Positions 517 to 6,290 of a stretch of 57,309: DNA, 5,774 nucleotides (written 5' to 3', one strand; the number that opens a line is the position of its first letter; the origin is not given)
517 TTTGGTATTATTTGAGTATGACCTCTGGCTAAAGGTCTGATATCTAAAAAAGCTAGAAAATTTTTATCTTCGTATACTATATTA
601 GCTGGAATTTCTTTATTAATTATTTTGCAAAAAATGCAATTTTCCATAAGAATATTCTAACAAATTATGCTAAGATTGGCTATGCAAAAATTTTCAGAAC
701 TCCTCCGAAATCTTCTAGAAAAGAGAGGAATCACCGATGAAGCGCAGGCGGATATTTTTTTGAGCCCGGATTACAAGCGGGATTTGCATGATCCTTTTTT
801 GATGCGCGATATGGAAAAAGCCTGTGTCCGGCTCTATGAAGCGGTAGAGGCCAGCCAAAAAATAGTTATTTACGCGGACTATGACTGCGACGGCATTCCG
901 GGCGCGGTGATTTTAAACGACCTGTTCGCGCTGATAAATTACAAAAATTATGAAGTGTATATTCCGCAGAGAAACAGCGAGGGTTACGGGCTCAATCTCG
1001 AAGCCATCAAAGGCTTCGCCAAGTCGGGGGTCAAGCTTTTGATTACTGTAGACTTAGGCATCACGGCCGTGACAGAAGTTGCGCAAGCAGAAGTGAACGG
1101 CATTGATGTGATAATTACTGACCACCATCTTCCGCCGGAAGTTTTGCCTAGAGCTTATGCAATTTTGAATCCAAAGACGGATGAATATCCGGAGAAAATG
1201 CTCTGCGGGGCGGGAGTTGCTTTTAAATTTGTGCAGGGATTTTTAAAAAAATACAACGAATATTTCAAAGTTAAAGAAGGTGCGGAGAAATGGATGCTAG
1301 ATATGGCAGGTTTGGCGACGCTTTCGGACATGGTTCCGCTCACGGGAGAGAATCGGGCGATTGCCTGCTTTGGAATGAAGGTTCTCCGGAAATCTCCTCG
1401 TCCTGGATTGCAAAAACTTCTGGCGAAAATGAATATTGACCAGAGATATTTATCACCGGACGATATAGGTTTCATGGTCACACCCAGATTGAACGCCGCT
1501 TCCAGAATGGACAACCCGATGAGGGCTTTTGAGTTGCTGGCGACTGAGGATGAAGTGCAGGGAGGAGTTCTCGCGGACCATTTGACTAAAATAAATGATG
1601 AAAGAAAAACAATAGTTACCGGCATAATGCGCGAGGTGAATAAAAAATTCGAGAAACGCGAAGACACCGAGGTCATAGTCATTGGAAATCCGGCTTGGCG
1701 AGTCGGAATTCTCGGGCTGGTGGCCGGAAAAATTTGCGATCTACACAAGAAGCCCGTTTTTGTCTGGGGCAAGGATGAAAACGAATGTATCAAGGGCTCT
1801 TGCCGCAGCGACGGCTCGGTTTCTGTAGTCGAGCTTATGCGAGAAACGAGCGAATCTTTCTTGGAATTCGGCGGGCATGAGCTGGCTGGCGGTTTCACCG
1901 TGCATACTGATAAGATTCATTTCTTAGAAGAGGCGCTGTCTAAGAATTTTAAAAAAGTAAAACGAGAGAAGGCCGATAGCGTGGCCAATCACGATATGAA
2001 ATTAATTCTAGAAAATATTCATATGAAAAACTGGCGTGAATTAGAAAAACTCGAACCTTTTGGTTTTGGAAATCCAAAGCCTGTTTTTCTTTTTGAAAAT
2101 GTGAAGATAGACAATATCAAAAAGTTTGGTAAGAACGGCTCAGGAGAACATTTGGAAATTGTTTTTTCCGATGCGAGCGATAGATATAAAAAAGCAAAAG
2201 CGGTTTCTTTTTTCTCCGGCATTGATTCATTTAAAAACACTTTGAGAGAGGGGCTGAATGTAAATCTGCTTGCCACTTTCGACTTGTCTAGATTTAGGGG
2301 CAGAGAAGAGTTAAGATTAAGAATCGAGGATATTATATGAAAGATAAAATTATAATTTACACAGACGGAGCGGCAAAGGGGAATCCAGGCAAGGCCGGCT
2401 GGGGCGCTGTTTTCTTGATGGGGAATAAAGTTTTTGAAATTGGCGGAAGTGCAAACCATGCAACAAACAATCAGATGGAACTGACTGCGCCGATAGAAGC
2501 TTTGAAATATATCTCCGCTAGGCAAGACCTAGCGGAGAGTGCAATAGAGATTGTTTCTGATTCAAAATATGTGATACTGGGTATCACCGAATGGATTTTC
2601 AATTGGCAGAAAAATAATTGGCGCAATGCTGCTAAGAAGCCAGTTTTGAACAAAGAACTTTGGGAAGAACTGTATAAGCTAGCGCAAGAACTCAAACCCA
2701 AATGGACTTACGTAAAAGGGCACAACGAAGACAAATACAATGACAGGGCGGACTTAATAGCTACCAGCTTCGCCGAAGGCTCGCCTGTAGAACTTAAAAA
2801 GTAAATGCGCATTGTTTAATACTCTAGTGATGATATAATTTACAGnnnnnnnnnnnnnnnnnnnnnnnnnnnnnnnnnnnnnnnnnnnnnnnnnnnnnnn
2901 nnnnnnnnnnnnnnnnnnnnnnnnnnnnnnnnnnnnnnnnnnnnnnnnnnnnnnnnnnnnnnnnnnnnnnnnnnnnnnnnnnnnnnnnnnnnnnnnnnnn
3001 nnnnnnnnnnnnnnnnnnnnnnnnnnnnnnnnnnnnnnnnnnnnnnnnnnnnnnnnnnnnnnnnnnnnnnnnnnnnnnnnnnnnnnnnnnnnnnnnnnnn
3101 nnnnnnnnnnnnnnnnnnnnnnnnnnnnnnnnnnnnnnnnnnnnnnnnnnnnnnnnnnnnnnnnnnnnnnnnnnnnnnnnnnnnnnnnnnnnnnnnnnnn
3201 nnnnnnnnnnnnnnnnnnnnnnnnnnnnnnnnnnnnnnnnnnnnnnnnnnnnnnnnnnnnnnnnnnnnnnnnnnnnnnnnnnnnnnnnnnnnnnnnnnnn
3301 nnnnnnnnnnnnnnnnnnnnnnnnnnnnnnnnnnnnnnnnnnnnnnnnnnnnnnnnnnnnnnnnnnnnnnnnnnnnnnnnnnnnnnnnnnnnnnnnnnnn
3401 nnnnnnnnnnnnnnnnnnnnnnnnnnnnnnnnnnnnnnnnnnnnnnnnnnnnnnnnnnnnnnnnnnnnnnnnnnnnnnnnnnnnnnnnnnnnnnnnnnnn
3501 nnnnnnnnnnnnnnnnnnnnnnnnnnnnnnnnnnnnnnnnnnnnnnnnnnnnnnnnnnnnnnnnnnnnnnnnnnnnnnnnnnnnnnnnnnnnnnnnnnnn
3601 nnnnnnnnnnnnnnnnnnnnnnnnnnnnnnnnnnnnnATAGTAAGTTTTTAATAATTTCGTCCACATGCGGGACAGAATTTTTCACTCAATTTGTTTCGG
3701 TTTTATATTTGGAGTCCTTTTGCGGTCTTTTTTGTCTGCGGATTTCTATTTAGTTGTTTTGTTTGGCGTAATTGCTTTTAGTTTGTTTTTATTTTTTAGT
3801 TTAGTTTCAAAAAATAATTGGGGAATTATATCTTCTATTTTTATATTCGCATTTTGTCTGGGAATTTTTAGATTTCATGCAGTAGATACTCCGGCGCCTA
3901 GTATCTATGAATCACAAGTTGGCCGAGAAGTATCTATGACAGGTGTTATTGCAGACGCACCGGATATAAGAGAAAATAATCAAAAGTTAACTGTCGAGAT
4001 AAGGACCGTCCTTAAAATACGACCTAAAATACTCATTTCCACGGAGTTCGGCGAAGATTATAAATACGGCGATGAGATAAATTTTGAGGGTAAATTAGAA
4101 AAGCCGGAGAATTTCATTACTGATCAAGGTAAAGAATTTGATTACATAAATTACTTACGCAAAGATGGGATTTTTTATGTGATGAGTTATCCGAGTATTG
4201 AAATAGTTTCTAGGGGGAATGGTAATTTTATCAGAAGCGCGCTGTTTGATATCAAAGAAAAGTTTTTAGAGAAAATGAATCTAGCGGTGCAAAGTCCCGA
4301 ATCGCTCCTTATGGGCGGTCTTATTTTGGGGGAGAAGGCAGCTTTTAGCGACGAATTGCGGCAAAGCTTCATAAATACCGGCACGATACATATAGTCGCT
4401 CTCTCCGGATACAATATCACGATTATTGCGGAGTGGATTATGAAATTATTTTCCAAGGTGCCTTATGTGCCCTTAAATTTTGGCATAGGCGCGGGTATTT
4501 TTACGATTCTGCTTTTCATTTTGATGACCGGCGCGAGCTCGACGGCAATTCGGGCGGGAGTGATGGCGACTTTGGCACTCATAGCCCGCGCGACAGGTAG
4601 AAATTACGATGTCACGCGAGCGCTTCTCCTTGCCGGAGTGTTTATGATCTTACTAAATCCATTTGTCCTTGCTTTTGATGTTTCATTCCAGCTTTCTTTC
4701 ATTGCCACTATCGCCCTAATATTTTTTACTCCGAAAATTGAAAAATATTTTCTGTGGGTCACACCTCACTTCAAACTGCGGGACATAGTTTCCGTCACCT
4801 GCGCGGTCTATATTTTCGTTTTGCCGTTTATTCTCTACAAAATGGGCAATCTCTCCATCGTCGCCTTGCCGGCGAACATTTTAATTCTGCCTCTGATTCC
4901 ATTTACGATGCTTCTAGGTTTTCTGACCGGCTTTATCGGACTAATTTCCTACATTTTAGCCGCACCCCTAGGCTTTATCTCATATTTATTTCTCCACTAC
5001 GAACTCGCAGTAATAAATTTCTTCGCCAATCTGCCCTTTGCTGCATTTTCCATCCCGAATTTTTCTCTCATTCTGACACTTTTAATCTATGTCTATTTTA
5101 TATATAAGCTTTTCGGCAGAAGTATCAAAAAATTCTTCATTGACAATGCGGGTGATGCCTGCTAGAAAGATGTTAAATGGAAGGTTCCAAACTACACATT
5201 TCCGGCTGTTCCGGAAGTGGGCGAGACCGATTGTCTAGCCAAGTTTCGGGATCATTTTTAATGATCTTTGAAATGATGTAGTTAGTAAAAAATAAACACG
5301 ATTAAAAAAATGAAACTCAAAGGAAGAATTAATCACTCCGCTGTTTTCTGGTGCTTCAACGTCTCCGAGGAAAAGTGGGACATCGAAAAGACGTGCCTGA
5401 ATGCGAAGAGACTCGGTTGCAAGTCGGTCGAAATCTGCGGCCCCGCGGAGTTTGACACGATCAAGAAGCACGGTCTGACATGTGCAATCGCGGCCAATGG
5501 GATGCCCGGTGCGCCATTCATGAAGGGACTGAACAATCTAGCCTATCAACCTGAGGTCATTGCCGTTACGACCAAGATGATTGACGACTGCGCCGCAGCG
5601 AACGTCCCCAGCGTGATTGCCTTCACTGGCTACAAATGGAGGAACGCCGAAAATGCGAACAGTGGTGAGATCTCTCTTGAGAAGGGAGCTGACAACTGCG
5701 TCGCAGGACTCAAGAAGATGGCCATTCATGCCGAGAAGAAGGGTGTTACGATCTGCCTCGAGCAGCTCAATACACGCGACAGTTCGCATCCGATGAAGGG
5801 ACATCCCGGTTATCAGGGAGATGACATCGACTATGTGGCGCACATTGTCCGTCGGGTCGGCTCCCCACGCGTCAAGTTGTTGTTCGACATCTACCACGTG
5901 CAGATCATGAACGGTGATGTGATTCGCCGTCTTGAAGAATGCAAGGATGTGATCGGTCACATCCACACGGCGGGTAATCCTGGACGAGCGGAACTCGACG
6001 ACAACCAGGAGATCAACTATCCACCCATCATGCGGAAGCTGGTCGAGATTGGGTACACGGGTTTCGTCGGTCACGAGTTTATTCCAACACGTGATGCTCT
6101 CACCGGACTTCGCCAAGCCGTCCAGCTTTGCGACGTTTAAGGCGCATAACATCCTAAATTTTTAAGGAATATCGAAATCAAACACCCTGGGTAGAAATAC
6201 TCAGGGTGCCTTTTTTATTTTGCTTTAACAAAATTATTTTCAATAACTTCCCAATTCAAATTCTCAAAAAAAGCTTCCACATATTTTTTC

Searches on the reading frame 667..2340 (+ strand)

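Call 84: search_protein_families(library=pfam, proteins=[window:667-2340:+], max_evalue=0.00001)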
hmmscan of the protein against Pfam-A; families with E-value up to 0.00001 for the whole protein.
window:667-2340:+ (557 aa): 3 families
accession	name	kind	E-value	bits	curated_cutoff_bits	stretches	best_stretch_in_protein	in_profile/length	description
PF01368.27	DHH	-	2.7e-22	79.8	28.1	1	65-198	1-108/125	DHH family, N-terminal domain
PF17768.7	RecJ_OB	-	3.9e-21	75.6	27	1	443-555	2-107/107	RecJ OB domain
PF02272.25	DHHA1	-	7.4e-10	39.7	25.9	1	336-429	4-101/102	DHHA1 domain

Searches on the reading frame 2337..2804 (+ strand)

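Call 84: search_protein_families(library=pfam, proteins=[window:2337-2804:+], max_evalue=0.00001)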
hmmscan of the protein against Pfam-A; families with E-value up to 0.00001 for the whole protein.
window:2337-2804:+ (155 aa): 1 family
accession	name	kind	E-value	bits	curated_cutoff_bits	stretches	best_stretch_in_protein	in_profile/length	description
PF00075.30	RNase_H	-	1.4e-38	132.7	25.8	1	4-144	3-138/141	RNase H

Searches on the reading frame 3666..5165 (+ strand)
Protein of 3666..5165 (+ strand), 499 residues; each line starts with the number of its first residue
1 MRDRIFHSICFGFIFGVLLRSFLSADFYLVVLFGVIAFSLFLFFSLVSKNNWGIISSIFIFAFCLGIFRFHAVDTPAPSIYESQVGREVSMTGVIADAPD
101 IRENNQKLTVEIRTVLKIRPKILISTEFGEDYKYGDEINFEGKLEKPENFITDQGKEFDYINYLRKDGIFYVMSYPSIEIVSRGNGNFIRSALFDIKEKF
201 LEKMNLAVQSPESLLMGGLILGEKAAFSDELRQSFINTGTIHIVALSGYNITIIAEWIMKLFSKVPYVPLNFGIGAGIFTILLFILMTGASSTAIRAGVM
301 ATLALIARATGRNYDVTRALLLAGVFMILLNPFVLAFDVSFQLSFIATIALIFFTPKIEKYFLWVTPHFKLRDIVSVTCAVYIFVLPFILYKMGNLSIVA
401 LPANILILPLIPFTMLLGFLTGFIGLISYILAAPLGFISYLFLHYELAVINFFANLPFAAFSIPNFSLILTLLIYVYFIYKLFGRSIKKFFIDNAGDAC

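Call 84: search_protein_families(library=pfam, proteins=[window:3666-5165:+], max_evalue=0.00001)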
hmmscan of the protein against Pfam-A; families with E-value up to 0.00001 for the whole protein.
window:3666-5165:+ (499 aa): 2 families
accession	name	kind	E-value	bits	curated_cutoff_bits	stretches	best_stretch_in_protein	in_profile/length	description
PF03772.21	Competence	-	1.2e-47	163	23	1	219-483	1-265/270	Competence protein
PF13567.11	DUF4131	-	4.5e-19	69.2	31.6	1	27-180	5-164/165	Domain of unknown function (DUF4131)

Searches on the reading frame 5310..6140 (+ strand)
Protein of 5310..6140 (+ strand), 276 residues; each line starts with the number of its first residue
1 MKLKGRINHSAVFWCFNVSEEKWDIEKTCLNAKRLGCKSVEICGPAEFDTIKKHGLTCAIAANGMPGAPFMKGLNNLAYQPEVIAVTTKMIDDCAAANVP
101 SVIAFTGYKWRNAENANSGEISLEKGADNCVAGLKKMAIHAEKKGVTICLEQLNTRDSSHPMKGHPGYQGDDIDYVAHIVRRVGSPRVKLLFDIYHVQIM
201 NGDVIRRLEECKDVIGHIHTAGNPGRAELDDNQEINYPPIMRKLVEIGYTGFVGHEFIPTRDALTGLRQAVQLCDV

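Call 84: search_protein_families(library=pfam, proteins=[window:5310-6140:+], max_evalue=0.00001)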
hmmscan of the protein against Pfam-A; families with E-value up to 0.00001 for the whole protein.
window:5310-6140:+ (276 aa): 1 family
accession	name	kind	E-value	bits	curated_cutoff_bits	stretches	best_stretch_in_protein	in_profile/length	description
PF01261.30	AP_endonuc_2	-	4.2e-25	89.3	31.1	1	51-270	37-242/249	Xylose isomerase-like TIM barrel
